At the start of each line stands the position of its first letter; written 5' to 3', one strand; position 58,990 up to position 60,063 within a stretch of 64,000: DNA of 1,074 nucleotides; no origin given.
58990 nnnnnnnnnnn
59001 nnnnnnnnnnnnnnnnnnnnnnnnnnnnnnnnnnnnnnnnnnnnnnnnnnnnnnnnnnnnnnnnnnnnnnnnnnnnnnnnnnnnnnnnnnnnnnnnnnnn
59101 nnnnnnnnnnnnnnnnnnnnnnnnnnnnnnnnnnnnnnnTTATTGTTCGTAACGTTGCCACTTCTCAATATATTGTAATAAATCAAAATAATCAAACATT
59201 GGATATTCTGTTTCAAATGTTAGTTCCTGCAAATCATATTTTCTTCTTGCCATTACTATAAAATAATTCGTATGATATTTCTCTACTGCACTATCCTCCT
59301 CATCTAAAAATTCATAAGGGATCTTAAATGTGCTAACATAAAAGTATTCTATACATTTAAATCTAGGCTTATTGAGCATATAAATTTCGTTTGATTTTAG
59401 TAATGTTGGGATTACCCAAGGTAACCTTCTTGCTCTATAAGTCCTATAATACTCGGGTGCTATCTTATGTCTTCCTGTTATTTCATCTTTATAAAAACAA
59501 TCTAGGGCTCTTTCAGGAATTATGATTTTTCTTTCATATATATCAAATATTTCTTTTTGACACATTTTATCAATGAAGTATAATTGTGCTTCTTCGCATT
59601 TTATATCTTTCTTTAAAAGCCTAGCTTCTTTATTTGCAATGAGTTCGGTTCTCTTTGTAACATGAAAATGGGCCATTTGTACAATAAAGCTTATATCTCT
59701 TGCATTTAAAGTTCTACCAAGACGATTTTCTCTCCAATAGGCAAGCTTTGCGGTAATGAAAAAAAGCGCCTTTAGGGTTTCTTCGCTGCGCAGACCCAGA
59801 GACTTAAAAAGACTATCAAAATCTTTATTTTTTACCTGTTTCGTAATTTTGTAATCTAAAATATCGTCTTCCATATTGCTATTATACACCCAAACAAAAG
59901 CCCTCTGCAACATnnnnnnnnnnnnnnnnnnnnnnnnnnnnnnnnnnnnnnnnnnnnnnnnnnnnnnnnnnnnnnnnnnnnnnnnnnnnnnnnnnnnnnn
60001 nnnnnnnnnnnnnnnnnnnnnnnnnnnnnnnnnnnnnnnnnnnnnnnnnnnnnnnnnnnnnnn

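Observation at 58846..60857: AT-rich two-gene cargo next to the tmRNA 3' end: a membrane-anchored Mrr-like nuclease plus an unknown 257-aa protein. This is a candidate defence island.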

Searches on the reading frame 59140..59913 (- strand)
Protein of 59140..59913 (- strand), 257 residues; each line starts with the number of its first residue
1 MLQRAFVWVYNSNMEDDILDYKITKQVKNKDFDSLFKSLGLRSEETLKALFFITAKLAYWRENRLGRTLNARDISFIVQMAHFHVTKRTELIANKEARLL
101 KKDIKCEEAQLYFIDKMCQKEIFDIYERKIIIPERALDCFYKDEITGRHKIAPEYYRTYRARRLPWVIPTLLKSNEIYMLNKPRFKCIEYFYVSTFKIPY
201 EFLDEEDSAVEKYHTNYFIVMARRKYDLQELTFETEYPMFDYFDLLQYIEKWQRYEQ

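Call 5: search_protein_families(library=pfam, proteins=[window:59140-59913:-], max_evalue=0.1)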
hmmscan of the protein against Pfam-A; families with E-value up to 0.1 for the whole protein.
window:59140-59913:- (257 aa): 0 families

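Call 6: search_protein_families(library=padloc, proteins=[window:59140-59913:-], max_evalue=1)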
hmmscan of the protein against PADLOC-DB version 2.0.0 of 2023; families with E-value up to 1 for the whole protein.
window:59140-59913:- (257 aa): 0 families

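Call 10: search_protein_families(library=phrogs, proteins=[window:59140-59913:-], max_evalue=1)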
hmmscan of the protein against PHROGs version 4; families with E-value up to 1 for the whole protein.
window:59140-59913:- (257 aa): 0 families

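Call 12: find_homologous_proteins(query=window:59140-59913:-, max_evalue=0.01)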
Query window:59140-59913:- (257 aa): 17 proteins with E <= 0.01 among 311 candidates.
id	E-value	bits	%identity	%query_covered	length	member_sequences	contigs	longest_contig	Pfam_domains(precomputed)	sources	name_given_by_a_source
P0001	3.0e-162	556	100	97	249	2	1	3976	-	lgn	-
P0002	1.7e-114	400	70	95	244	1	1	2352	-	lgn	-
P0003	2.7e-113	396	69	95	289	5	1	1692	-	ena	-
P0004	1.4e-112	394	71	95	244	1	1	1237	-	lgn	-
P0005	6.2e-107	375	69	95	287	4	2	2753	-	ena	-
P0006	1.6e-102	361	66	93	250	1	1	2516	-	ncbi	-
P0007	4.7e-96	339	72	80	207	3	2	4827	-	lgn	-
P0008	1.3e-92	328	58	95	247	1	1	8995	-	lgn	-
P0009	1.4e-92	328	58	94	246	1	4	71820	-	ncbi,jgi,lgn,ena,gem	-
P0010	4.5e-91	323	59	95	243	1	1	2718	-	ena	-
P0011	7.3e-91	322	60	95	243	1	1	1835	-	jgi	jgi:hypothetical protein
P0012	8.0e-87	309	55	95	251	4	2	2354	-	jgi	-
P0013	1.2e-84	302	55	95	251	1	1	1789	-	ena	-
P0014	4.3e-76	274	55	88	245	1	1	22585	-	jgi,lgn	-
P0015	2.3e-75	272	53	93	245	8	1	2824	-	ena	-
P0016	1.1e-73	266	82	55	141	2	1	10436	-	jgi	-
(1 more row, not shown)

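Call 13: find_encoding_contigs(protein=P0009, flank=8000, max_places=4)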
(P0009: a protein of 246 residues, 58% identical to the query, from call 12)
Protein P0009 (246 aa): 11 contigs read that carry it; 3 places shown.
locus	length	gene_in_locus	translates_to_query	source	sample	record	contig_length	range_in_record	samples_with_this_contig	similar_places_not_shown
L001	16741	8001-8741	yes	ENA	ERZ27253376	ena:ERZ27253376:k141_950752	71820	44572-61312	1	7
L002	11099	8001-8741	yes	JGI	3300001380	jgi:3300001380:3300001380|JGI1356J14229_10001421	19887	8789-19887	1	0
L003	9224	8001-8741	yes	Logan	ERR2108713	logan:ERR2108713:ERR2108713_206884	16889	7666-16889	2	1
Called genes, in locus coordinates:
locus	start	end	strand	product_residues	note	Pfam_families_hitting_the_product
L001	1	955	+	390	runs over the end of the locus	PF05684:DUF819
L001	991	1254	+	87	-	PF11084:DUF2621, PF08369:PCP_red (faint)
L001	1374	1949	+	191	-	PF04542:Sigma70_r2, PF04545:Sigma70_r4, PF08281:Sigma70_r4_2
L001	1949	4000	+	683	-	PF13490:zf-HC2, PF12450:vWF_A, PF00092:VWA, PF13519:VWA_2, PF13768:VWA_3, PF12034:YfbK_C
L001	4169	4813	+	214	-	-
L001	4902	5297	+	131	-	PF11969:DcpS_C, PF01230:HIT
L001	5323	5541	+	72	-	-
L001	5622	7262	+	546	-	PF00005:ABC_tran, PF02463:SMC_N (faint), PF13304:AAA_21 (faint), PF12848:ABC_tran_Xtn, PF00005:ABC_tran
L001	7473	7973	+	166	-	-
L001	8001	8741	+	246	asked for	-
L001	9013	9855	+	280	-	PF02498:Bro-N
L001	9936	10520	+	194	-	PF00857:Isochorismatase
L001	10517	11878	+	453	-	PF02749:QRPTase_N (faint), PF17767:NAPRTase_N, PF04095:NAPRTase, PF17956:NAPRTase_C (faint)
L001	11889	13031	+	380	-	PF00989:PAS, PF08448:PAS_4, PF13426:PAS_9, PF08447:PAS_3, PF07730:HisKA_3, PF02518:HATPase_c, PF13581:HATPase_c_2 (weak)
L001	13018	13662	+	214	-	PF00072:Response_reg, PF00196:GerE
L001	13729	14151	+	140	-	PF00072:Response_reg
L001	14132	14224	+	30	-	-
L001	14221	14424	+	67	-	PF11154:DUF2934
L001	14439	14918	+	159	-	PF03473:MOSC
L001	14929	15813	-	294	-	PF00126:HTH_1, PF03466:LysR_substrate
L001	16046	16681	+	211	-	PF14522:Cytochrome_C7 (faint), PF09699:Paired_CXXCH_1 (weak)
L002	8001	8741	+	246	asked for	-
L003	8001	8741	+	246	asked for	-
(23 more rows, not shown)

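Call 14: find_encoding_contigs(protein=P0014, flank=8000, max_places=3)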
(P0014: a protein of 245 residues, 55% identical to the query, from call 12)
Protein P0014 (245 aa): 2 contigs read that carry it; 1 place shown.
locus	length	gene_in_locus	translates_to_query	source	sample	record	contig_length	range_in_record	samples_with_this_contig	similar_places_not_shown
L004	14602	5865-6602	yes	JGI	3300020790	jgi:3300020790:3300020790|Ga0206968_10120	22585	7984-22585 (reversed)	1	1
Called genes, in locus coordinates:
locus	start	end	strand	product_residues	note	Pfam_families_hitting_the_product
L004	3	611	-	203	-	?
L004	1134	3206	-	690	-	PF09250:Prim-Pol, PF08708:PriCT_1, PF08706:D5_N, PF19263:DUF5906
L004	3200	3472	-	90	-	-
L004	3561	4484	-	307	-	-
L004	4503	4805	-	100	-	-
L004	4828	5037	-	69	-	-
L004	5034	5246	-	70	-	-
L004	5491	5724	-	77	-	PF18932:DUF5681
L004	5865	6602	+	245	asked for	-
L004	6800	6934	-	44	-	-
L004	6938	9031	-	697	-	-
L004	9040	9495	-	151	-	-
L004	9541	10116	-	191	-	-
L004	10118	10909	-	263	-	-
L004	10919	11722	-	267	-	-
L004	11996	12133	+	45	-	-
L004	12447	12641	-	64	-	-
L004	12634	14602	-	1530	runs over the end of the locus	-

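Call 15: find_encoding_contigs(protein=P0008, flank=8000, max_places=3)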
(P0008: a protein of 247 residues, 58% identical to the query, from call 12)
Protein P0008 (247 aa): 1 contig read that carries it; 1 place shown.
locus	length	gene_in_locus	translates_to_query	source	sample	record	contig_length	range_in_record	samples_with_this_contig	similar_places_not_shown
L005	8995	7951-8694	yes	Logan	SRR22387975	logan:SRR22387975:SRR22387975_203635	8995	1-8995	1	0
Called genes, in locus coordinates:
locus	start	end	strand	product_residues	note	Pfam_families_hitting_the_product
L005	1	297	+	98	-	?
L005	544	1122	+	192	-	PF20582:UPF0758_N, PF04002:RadC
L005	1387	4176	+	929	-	PF04313:HSDR_N (faint), PF00270:DEAD (weak), PF04851:ResIII, PF18766:SWI2_SNF2, PF00271:Helicase_C (weak), PF08463:EcoEI_R_C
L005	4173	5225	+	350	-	PF02661:Fic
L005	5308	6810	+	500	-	PF12161:HsdM_N, PF02384:N6_Mtase, PF01170:UPF0020, PF20473:MmeI_Mtase (faint), PF07669:Eco57I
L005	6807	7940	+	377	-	PF01420:Methylase_S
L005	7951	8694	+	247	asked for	-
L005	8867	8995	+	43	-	?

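Call 16: search_protein_representatives(protein=window:59140-59913:-)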
Query: 257 residues. Proteins with E-value up to 0.001 (for the whole library): 67; up to 1e-10: 32; up to 1e-30: 4. The best 67 are listed.
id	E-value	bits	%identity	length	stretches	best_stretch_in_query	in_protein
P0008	4.0e-93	328.1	58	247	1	13-256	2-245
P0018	2.4e-47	178.1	41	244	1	16-256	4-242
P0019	1.8e-40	155.6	46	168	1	39-201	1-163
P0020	4.3e-37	144.6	36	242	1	17-253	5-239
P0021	2.9e-23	99.3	36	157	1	19-158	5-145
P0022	4.3e-20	88.9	33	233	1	44-256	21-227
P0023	5.2e-17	78.8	32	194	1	68-255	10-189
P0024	6.2e-16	75.3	31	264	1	31-250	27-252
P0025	1.5e-15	74.0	45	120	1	14-98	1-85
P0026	2.0e-15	73.6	34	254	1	49-255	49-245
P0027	3.4e-15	72.8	31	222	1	49-255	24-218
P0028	5.6e-15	72.1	32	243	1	68-257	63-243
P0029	1.5e-14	70.7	34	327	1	52-252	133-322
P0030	2.2e-14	70.2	32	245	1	37-252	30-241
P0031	2.6e-14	69.9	36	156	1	102-252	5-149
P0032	1.0e-13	68.0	35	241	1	101-252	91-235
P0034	3.3e-13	66.3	29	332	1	23-248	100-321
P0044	2.9e-11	59.9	38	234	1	107-251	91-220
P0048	9.4e-11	58.3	27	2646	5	133-179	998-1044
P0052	2.4e-10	56.9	38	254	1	119-253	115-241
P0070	8.8e-06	42.0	33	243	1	131-252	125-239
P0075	3.4e-05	40.1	26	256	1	99-251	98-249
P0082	4.1e-04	36.5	34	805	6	62-93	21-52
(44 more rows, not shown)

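Call 17: find_encoding_contigs(protein=P0016, flank=8000, max_places=3)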
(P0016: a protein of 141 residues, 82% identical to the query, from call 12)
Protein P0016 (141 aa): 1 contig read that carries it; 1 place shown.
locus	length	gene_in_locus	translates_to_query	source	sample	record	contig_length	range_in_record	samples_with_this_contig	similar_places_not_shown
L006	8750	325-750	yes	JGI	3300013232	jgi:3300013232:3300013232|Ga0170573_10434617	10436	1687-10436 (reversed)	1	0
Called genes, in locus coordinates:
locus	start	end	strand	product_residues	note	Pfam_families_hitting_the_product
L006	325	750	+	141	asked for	-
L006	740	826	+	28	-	-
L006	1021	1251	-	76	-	PF01037:AsnC_trans_reg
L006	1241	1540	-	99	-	-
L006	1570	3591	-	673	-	PF00580:UvrD-helicase, PF01443:Viral_helicase1 (faint), PF13245:AAA_19, PF13361:UvrD_C, PF13538:UvrD_C_2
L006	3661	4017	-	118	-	PF03144:GTP_EFTU_D2 (faint)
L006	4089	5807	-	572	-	PF12826:HHH_2 (faint), PF12836:HHH_3 (faint), PF14716:HHH_8, PF00633:HHH (faint), PF10391:DNA_pol_lambd_f (faint), PF14520:HHH_5, PF14791:DNA_pol_B_thumb, PF02811:PHP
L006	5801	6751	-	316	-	PF04055:Radical_SAM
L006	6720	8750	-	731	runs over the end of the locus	PF03065:Glyco_hydro_57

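Call 18: find_encoding_contigs(protein=P0007, flank=5000, max_places=3)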
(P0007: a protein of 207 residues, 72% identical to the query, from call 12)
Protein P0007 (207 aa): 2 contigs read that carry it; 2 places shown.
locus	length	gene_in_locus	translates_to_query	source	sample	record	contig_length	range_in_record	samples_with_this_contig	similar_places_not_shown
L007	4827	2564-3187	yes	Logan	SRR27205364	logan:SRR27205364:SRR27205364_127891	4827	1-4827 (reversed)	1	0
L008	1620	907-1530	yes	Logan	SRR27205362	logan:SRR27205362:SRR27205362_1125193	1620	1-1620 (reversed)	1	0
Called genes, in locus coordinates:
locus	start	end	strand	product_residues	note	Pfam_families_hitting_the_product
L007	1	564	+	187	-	?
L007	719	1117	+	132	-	-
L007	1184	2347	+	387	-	PF13091:PLDc_2, PF13730:HTH_36 (faint), PF13545:HTH_Crp_2 (faint)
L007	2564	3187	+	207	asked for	-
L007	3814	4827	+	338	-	?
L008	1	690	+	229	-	?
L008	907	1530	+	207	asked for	-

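Call 19: find_encoding_contigs(protein=P0001, flank=5000, max_places=3)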
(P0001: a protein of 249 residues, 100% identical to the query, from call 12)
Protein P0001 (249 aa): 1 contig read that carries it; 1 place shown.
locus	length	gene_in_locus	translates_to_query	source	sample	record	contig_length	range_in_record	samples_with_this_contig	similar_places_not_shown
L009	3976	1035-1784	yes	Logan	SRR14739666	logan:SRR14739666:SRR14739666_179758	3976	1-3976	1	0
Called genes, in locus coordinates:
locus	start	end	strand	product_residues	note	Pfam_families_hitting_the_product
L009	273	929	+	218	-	PF13156:Mrr_cat_2 (faint), PF04471:Mrr_cat, PF22722:NA-iREase1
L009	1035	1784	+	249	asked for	-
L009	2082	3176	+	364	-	PF07833:Cu_amine_oxidN1, PF01520:Amidase_3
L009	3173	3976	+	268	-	?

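Call 22: search_protein_families(library=pfam, alignment_id=A1, max_evalue=0.1)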
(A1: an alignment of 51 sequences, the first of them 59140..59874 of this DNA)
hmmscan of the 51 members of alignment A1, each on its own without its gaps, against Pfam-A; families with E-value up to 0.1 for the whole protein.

A. member 1, window:59140-59874:- (244 aa): 0 families

B. families by the number of members that match (of 51 scanned): 20 families
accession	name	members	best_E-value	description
PF18810.6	PBECR2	6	0.0002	phage-Barnase-EndoU-ColicinE5/D-RelE like nuclease2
PF07238.19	PilZ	5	5.2e-10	PilZ domain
PF18798.6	LPD3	2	0.0016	Large polyvalent protein-associated domain 3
PF18369.6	PKS_DE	2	0.029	Polyketide synthase dimerisation element domain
PF06002.17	CST-I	1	0.0033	Alpha-2,3-sialyltransferase (CST-I)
PF10839.13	DUF2647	1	0.0047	Protein of unknown function (DUF2647)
PF01807.25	Zn_ribbon_DnaG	1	0.0049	CHC2 zinc finger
PF01347.28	Vitellogenin_N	1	0.0088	Lipoprotein amino terminal region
PF23582.1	WH_RGF3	1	0.033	RGF3 winged helix domain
PF15047.11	DUF4533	1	0.038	Protein of unknown function (DUF4533)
PF08989.15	DUF1896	1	0.042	Domain of unknown function (DUF1896)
PF16026.10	MIEAP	1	0.053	Mitochondria-eating protein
PF03540.19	TAF10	1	0.067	Transcription initiation factor TFIID 23-30kDa subunit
PF25376.1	Pre-PUA_NSUN2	1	0.073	NSUN2 Pre-PUA domain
PF14056.11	DUF4250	1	0.075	Domain of unknown function (DUF4250)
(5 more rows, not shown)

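Call 23: search_solved_structures(query=A1, max_evalue=10)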
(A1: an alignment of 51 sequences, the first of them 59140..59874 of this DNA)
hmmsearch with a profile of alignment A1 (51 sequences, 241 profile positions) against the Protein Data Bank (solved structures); distinct sequences matched with E-value up to 10: 6.
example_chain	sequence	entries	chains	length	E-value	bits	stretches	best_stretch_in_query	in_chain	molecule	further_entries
4d4e_A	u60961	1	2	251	0.00057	22.7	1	7-86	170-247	ARMADILLO REPEAT PROTEIN ARM00016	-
4d49_A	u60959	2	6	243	0.0027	20.5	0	7-86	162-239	ARMADILLO REPEAT PROTEIN ARM00027 | YIII(Dq.V1)4CPAF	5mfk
5mfb_A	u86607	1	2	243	0.0032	20.3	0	7-46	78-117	YIII(Dq)4CqI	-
5mfi_A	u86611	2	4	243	0.13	15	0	7-51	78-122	YIII(Dq.V2)4CqI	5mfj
7olc_SZ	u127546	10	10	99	0.25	14.1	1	105-133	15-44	40S ribosomal protein S25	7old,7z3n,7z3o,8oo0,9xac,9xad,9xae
7r81_a2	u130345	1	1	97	0.25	14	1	105-133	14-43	40S ribosomal protein S25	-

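Call 36: predict_structure(alignment_id=A1)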
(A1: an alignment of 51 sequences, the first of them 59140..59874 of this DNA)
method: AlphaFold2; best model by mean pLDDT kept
length: 244 residues; sequences in the alignment: 51
mean_pLDDT: 94.1   pTM: 0.88
mean pLDDT of the five models: 94.1, 93.7, 93.6, 93.6, 93.6
residues with pLDDT >= 90: 213; 70-90: 25; 50-70: 3; < 50: 3
segments of 3 or more residues with pLDDT < 50: 1-3
pLDDT, mean of each block of 10 residues (from residue 1): 67 79 90 95 98 96 97 97 92 98 97 98 97 96 98 98 97 97 95 92 97 94 96 96 92
secondary structure, 60 per line:
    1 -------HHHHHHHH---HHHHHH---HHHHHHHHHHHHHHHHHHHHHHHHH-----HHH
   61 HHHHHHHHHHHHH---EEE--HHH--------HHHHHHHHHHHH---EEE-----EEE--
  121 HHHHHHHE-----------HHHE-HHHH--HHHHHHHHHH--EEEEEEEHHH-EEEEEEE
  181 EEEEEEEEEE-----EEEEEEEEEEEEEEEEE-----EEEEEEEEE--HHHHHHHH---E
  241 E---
elements in order: H8-15 H19-24 H28-52 H58-73 E77-79 H93-104 E108-110 E116-118 H121-127 H145-148 H151-160 E163-169 E174-190 E196-212 E218-226 H229-236

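Call 41: fold_search(model_id=the predicted structure, library=pdb)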
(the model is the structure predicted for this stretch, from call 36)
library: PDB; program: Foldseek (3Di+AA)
matches with E <= 10: 885; with E <= 0.001: 0
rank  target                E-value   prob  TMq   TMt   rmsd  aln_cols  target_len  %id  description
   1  3soa                  2.5e-02  0.18  0.17  0.12  16.7       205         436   11  Full-length human CaMKII (released 2011-08-31)
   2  3hx8_A                8.0e-02  0.30  0.17  0.27  11.7       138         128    9  Crystal structure of putative ketosteroid isomerase (NP_103587.1) from Mesorhizobium loti at 1.45 A resolution (released 2009-07-07)
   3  6of8_G                8.5e-02  0.57  0.15  0.26   6.0        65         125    9  Structure of Thr354Asn, Glu355Gln, Thr412Asn, Ile414Met, Ile464His, and Phe467Met mutant human CamKII-alpha hub domain (released 2019-04-17)
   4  2ihf                  1.0e-01  0.23  0.12  0.14  10.9       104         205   12  Crystal structure of deletion mutant delta 228-252 R190A of the single-stranded DNA binding protein from Thermus aquatic (released 2007-01-02)
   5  5ien_A                1.3e-01  0.20  0.17  0.25  11.6       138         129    8  Structure of CDL2.2, a computationally designed Vitamin-D3 binder (released 2017-03-01)
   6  2fxq                  1.3e-01  0.20  0.11  0.13  11.8        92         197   15  Single-stranded DNA-binding protein from Thermus aquaticus (released 2006-02-14)
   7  5cb7_A                1.5e-01  0.80  0.15  0.23  15.1        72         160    3  Crystallographic structure of human rotavirus K8 VP8* in complex with A-type HBGA (released 2016-06-08)
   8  5ien_B                1.5e-01  0.18  0.16  0.25  11.7       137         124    7  Structure of CDL2.2, a computationally designed Vitamin-D3 binder (released 2017-03-01)
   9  7c8p_A                1.5e-01  0.75  0.15  0.22  15.1        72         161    3  Structural and functional characterization of human group A rotavirus P[25] VP8* (released 2021-04-14)
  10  9eoy_B                1.5e-01  0.25  0.19  0.29   8.2       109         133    7  Structure of Thr354Asn, Glu355Gln, Thr412Asn, Ile414Met, Ile464His, and Phe467Met mutant human CaMKII alpha hub bound  (released 2024-09-25)
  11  7rec_G                1.7e-01  0.30  0.14  0.24   7.4        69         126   12  Structure of Thr354Asn, Glu355Gln, Thr412Asn, Ile414Met, Ile464His, and Phe467Met mutant human CaMKII alpha hub bound  (released 2021-07-21)
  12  5odn_E                2.0e-01  0.18  0.12  0.23  10.4        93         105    6  Salinibacter ruber Single-Strand Binding protein (released 2018-08-01)
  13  7rec_E                2.2e-01  0.25  0.14  0.24   7.7        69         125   12  Structure of Thr354Asn, Glu355Gln, Thr412Asn, Ile414Met, Ile464His, and Phe467Met mutant human CaMKII alpha hub bound  (released 2021-07-21)
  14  6of8_F                2.2e-01  0.14  0.19  0.28  10.7       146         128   12  Structure of Thr354Asn, Glu355Gln, Thr412Asn, Ile414Met, Ile464His, and Phe467Met mutant human CamKII-alpha hub domain (released 2019-04-17)
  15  6of8_E                2.2e-01  0.14  0.18  0.27  10.2       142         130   12  Structure of Thr354Asn, Glu355Gln, Thr412Asn, Ile414Met, Ile464His, and Phe467Met mutant human CamKII-alpha hub domain (released 2019-04-17)
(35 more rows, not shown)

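Call 42: fold_search(model_id=the predicted structure, library=viral)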
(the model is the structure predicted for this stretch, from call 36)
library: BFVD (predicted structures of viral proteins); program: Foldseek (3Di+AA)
matches with E <= 10: 1055; with E <= 0.001: 1
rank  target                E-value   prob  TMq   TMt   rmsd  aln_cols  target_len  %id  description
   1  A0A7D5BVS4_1          5.1e-04  1.00  0.37  0.10   5.9       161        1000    9  (no name in the UniProt tables at hand)
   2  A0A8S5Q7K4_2          1.2e-03  0.98  0.33  0.07  17.5       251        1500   12  Large polyvalent protein-associated domain-containing protein [Podoviridae sp. ctJaJ36]
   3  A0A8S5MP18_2          6.7e-03  0.96  0.37  0.11  17.2       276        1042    6  PolyVal ADP-ribosyltransferase [Siphoviridae sp. ctLR131]
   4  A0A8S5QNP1            1.1e-02  1.00  0.37  0.45   4.2       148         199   13  Large polyvalent protein-associated domain 3 [Siphoviridae sp. ctJ3t72]
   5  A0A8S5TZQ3            1.2e-02  0.93  0.33  0.35  22.7       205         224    9  Large polyvalent protein-associated domain 3 [Myoviridae sp. cttph48]
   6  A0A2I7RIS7            1.2e-02  0.90  0.19  0.37   5.9        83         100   13  (no name in the UniProt tables at hand)
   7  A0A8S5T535            1.7e-02  0.82  0.21  0.35  11.2       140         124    8  HTH-type transcriptional regulator [Siphoviridae sp. ctMBu2]
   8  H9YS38                2.2e-02  0.96  0.17  0.33   5.3        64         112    9  (no name in the UniProt tables at hand)
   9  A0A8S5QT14            4.9e-02  0.66  0.20  0.06   9.0       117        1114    6  ParB ddrB-like ParB superfamily domain [Podoviridae sp. cta463]
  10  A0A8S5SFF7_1          4.9e-02  0.54  0.28  0.08  19.1       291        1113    8  Nuclease [Myoviridae sp. ctuev19]
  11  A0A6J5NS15            5.5e-02  0.69  0.15  0.24  11.3       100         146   10  Ssb Single-stranded DNA-binding protein [uncultured Caudovirales phage]
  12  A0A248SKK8            6.2e-02  0.63  0.14  0.24   8.2        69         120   10  (no name in the UniProt tables at hand)
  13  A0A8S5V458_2          7.0e-02  0.44  0.26  0.08  18.0       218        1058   10  PolyVal ADP-Ribosyltransferase [Myoviridae sp. ct8iP21]
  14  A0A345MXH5            9.4e-02  0.72  0.13  0.08   3.6        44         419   11  (no name in the UniProt tables at hand)
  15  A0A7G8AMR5            1.1e-01  0.30  0.14  0.19   7.9        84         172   12  (no name in the UniProt tables at hand)
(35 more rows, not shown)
